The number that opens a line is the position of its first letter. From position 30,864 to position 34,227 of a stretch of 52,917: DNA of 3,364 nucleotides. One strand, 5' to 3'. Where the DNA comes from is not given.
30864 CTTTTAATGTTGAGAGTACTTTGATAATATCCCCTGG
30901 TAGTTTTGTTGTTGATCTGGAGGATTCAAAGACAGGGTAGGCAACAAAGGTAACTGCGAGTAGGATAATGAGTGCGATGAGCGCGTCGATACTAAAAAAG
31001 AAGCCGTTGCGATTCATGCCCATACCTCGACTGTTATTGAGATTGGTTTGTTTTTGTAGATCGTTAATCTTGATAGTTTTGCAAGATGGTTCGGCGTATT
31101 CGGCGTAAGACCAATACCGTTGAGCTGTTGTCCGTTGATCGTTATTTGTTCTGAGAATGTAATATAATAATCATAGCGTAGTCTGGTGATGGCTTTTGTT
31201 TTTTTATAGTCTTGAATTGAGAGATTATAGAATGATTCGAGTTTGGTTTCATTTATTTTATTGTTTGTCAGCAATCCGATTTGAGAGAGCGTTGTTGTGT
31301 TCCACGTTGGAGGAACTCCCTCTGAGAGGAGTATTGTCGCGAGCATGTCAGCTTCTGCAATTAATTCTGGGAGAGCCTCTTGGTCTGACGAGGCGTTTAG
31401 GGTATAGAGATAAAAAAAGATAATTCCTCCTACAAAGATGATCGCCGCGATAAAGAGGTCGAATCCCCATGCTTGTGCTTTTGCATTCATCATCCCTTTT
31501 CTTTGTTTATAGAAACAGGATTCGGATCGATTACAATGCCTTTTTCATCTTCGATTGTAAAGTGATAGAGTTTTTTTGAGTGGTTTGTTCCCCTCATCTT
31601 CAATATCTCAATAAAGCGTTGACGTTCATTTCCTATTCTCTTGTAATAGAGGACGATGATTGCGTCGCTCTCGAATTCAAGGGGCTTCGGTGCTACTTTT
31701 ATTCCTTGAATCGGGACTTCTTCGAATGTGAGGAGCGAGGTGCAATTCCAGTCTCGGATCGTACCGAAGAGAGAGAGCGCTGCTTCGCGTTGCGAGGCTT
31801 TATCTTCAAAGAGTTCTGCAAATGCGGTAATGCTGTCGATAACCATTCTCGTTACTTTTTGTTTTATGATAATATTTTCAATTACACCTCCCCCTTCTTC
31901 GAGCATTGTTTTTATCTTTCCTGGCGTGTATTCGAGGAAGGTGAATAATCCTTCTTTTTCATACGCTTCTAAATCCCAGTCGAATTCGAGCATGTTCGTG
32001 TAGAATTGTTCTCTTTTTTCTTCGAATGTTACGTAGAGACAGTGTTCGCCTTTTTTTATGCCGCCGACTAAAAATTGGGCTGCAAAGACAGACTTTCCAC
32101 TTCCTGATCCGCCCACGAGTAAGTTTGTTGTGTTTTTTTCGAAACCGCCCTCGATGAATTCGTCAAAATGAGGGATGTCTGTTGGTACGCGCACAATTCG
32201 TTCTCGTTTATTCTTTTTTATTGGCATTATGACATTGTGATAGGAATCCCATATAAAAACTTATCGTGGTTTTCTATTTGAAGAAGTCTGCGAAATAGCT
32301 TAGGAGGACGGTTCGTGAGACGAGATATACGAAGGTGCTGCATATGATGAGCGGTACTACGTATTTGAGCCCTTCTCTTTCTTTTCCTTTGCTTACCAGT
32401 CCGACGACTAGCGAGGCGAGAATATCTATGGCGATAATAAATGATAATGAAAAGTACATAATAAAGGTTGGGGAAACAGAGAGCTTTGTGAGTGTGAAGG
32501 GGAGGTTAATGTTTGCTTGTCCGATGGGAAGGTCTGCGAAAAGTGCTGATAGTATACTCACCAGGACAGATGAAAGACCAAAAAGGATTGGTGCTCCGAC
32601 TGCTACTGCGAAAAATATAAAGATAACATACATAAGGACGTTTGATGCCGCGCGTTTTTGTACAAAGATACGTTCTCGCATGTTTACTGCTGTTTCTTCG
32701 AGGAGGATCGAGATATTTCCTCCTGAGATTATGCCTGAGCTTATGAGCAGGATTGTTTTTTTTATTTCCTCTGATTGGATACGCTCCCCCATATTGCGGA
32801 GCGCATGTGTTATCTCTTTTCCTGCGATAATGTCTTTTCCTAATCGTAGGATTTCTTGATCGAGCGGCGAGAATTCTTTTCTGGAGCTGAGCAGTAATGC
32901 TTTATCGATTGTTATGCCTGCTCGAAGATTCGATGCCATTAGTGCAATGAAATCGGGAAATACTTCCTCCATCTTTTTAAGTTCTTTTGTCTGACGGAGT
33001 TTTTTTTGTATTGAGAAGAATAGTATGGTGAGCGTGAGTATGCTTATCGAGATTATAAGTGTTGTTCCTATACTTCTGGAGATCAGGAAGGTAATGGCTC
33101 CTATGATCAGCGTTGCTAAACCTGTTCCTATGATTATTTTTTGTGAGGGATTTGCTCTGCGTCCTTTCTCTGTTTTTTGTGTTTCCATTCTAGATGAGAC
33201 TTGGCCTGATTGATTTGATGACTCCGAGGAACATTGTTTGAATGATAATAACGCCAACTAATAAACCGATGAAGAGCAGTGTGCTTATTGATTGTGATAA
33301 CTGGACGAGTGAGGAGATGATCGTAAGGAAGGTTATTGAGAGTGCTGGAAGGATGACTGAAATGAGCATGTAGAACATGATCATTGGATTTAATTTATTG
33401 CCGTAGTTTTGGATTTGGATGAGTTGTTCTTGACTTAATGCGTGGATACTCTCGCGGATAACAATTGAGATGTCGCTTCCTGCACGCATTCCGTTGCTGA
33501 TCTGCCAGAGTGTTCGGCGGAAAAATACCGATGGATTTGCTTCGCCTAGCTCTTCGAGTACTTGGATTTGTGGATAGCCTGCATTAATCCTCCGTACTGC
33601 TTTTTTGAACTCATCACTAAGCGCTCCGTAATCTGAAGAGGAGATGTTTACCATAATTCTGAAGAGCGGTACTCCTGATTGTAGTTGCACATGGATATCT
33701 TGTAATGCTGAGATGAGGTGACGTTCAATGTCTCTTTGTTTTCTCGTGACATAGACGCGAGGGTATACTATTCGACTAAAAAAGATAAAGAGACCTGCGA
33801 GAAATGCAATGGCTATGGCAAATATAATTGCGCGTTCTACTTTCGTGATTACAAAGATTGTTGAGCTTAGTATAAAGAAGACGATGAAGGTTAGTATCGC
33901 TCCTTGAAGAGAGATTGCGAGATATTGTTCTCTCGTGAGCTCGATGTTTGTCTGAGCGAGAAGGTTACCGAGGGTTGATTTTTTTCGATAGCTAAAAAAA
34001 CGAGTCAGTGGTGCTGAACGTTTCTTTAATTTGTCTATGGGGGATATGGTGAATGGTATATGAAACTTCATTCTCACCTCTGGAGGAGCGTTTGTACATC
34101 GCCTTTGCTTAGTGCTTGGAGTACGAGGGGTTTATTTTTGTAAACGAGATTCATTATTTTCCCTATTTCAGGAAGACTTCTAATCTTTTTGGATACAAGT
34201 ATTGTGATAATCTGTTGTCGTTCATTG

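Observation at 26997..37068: Large type IV filament locus combining pilus-like and archaellum-like parts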

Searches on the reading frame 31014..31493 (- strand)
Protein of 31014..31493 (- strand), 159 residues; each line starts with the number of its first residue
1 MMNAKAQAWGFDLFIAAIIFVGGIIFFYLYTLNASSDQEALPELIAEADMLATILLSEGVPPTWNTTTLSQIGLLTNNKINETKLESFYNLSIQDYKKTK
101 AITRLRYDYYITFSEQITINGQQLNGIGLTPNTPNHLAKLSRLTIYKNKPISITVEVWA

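Call 3: search_protein_families(library=pfam, max_evalue=0.01, proteins=[window:31014-31493:-])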
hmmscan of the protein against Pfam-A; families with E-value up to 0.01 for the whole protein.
window:31014-31493:- (159 aa): 0 families

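Call 4: search_protein_families(library=ncbifam, max_evalue=0.01, proteins=[window:31014-31493:-])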
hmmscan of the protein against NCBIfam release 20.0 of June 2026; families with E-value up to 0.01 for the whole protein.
window:31014-31493:- (159 aa): 0 families

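Call 44: search_solved_structures(query=A1, max_evalue=10)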
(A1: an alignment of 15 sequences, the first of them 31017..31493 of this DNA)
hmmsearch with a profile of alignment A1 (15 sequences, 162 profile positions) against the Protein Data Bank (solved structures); distinct sequences matched with E-value up to 10: 1.
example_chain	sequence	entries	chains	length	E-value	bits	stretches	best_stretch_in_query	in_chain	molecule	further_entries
7m1a_AAA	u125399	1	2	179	0.21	14.6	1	75-118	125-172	Galactose-binding like protein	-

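Call 80: search_protein_families(library=pfam, alignment_id=A1, max_evalue=1)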
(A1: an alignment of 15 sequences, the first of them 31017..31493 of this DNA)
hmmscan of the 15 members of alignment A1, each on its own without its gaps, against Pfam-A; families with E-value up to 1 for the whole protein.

A. member 1, window:31017-31493:- (159 aa): 2 families
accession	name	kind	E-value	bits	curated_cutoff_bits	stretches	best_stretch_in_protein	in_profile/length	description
PF16961.11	OmpA_like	-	0.071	13.4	26.6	1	7-49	135-179/195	Putative OmpA-OmpF-like porin family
PF23958.1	DUF7287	-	0.098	13.6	27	1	10-158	13-157/157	Family of unknown function (DUF7287)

B. families by the number of members that match (of 15 scanned): 10 families
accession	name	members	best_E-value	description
PF07280.16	Ac110_PIF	2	0.019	Per os infectivity factor AC110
PF23958.1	DUF7287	2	0.066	Family of unknown function (DUF7287)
PF11950.13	DUF3467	1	0.018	Protein of unknown function (DUF3467)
PF11124.14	Pho86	1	0.028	Inorganic phosphate transporter chaperone Pho86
PF18447.7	FN3_7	1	0.032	Fibronectin type III domain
PF03080.22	Neprosin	1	0.039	Neprosin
PF16961.11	OmpA_like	1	0.071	Putative OmpA-OmpF-like porin family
PF00499.25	Oxidored_q3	1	0.074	NADH-ubiquinone/plastoquinone oxidoreductase chain 6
PF23594.1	RPN11_C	1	0.13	26S proteasome regulatory subunit RPN11 C-terminal domain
PF06422.18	PDR_CDR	1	0.16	CDR ABC transporter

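Call 88: search_protein_families(library=pfam, max_evalue=10, proteins=[window:31017-31493:-])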
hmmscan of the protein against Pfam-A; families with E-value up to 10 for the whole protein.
window:31017-31493:- (159 aa): 2 families
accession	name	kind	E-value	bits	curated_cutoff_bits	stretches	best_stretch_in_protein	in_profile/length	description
PF16961.11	OmpA_like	-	0.071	13.4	26.6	1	7-49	135-179/195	Putative OmpA-OmpF-like porin family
PF23958.1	DUF7287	-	0.098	13.6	27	1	10-158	13-157/157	Family of unknown function (DUF7287)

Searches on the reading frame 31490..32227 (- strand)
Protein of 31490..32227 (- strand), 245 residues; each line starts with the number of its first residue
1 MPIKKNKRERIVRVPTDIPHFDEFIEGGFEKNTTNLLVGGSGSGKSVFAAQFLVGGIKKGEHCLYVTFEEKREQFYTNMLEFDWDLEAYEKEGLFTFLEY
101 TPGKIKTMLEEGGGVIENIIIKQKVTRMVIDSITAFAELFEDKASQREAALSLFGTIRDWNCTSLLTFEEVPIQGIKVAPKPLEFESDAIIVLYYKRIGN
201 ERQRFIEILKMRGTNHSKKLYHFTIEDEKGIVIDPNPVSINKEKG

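Call 3: search_protein_families(library=pfam, max_evalue=0.01, proteins=[window:31490-32227:-])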
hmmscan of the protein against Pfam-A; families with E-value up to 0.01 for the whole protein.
window:31490-32227:- (245 aa): 5 families
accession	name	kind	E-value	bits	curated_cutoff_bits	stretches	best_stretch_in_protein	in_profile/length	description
PF06745.19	ATPase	-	1.7e-58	198.2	26.6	1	14-236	1-229/231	KaiC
PF19044.6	P-loop_TraG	-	1.3e-05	24.5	25.8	1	9-67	6-64/413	TraG P-loop domain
PF13481.12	AAA_25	-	0.00015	21.9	27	1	14-166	15-186/195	AAA domain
PF13479.12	AAA_24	-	0.0039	17.5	27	0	33-148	3-88/195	AAA domain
PF13173.12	AAA_14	-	0.0079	16.6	27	0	34-77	4-46/129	AAA domain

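Call 4: search_protein_families(library=ncbifam, max_evalue=0.01, proteins=[window:31490-32227:-])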
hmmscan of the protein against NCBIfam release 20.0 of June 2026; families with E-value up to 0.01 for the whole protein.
window:31490-32227:- (245 aa): 13 families
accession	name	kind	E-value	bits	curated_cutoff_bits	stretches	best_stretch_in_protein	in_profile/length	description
NF006799.0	PRK09302.1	equivalog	4.8e-44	150.8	408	1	5-234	4-239/515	circadian clock protein KaiC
TIGR03880.1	KaiC_arch_3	hypoth_equivalog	3.3e-40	138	249.45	1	18-232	2-217/224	KaiC domain-containing protein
TIGR03877.1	thermo_KaiC_1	hypoth_equivalog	8.2e-33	113.9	307.25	1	12-237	2-236/238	KaiC domain-containing protein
TIGR02655.1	circ_KaiC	equivalog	2.8e-29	102.1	546.25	1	13-235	2-230/484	circadian clock protein KaiC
TIGR03881.1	KaiC_arch_4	hypoth_equivalog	6.9e-29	101.2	247.8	1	13-234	2-229/231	KaiC domain-containing protein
NF052589.1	ArlH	equivalog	2.3e-19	70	215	1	20-236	8-226/229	archaellum protein ArlH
NF004723.0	PRK06067.1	subfamily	5.4e-16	58.8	194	1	10-235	12-237/243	flagellar accessory protein FlaH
TIGR03878.1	thermo_KaiC_2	hypoth_equivalog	3.5e-10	39.6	232.2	1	34-166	38-171/259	KaiC domain-containing protein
TIGR00416.1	sms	equivalog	1.3e-05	24.2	403.05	1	6-136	68-182/454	DNA repair protein RadA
NF003301.0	PRK04301.1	equivalog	4.4e-05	22.8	259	1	6-54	75-123/316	DNA repair and recombination protein RadA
NF006320.0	PRK08533.1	equivalog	5.5e-05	22.9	215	1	20-234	12-225/230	flagellar accessory protein FlaH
TIGR02236.1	recomb_radA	equivalog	0.00029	20.3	361.15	1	6-54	70-118/311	DNA repair and recombination protein RadA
NF006861.0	PRK09361.1-1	equivalog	0.0015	18.1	278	1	14-140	5-129/235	DNA repair and recombination protein RadB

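Call 19: search_solved_structures(query=window:31490-32227:-, max_evalue=0.00001)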
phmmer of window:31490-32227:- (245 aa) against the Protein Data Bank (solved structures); distinct sequences matched with E-value up to 0.00001: 47.
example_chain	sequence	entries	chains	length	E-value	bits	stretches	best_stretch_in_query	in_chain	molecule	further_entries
8zn5_B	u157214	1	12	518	3e-65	223.5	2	10-236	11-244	KaiC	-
5jwq_A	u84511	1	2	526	6.7e-55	189.6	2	10-231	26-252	Circadian clock protein kinase KaiC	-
8zn6_F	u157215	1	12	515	9.7e-55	189.1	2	9-235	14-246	KaiC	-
7dy1_A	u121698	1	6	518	2.6e-54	187.7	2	10-231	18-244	Circadian clock protein kinase KaiC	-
4o0m_A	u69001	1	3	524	2.8e-54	187.6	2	10-231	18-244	Circadian clock protein kinase KaiC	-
8jon_A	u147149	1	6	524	8.2e-52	179.5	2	9-234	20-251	Circadian clock oscillator protein KaiC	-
7s65_A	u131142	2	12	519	1.3e-50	175.6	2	4-234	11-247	Circadian clock protein kinase KaiC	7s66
3k0f_A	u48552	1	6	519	1.9e-50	175.1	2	4-234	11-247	Circadian clock protein kinase KaiC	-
3s1a_A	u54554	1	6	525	2.1e-50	174.9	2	4-234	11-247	Circadian clock protein kinase kaiC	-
9ofh_A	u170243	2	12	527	2.2e-50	174.9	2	4-234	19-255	Circadian clock oscillator protein KaiC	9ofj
8zn7_D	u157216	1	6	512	3e-50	174.4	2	9-233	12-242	KaiC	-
3k09_A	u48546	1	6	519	3.4e-50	174.2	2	4-234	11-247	Circadian clock protein kinase kaiC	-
7dyk_A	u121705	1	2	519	4.7e-50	173.8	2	4-234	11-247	Circadian clock protein kinase KaiC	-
7x1z_A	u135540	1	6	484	6.1e-50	173.4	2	9-234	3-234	Circadian clock oscillator protein KaiC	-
3jzm_A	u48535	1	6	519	6.2e-50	173.4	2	4-234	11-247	Circadian clock protein kinase kaiC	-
4yds_A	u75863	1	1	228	4.5e-06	29.8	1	27-235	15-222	Flagella-related protein H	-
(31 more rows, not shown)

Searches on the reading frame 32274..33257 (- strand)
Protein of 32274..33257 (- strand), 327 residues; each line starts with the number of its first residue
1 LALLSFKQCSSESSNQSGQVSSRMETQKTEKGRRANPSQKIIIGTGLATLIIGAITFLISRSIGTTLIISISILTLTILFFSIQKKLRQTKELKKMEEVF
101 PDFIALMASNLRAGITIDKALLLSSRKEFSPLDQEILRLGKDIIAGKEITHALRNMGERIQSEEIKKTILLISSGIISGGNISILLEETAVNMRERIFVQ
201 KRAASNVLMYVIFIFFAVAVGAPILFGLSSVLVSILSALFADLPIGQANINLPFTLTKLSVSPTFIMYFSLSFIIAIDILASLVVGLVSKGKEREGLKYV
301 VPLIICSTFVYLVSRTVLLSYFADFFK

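Call 3: search_protein_families(library=pfam, max_evalue=0.01, proteins=[window:32274-33257:-])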
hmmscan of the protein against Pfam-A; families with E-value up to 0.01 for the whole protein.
window:32274-33257:- (327 aa): 1 family
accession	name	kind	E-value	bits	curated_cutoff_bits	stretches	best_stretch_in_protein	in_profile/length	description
PF00482.28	T2SSF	-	3.2e-15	56.7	25.2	1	103-226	1-121/125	Type II secretion system (T2SS), protein F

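Call 4: search_protein_families(library=ncbifam, max_evalue=0.01, proteins=[window:32274-33257:-])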
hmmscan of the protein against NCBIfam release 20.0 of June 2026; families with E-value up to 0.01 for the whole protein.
window:32274-33257:- (327 aa): 1 family
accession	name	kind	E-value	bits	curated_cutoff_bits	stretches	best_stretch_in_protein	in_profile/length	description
NF004705.1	PRK06041.1-3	equivalog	1.8e-06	27.2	400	1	38-323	190-463/465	archaellar assembly protein ArlJ/FlaJ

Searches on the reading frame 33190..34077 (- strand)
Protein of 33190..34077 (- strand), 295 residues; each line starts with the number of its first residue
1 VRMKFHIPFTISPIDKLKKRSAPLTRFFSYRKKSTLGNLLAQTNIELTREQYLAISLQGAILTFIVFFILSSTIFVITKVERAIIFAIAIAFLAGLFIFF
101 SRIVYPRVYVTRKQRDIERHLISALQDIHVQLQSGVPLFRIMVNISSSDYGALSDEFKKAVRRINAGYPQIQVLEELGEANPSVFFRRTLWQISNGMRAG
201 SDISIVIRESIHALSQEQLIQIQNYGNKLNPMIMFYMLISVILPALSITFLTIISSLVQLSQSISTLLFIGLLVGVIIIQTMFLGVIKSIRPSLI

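Call 3: search_protein_families(library=pfam, max_evalue=0.01, proteins=[window:33190-34077:-])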
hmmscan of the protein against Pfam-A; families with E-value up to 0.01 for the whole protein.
window:33190-34077:- (295 aa): 1 family
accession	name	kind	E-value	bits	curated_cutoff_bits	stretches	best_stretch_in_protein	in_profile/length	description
PF00482.28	T2SSF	-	1.7e-14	54.3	25.2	1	128-248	5-122/125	Type II secretion system (T2SS), protein F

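Call 4: search_protein_families(library=ncbifam, max_evalue=0.01, proteins=[window:33190-34077:-])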
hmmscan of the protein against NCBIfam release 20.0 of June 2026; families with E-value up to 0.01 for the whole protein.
window:33190-34077:- (295 aa): 0 families
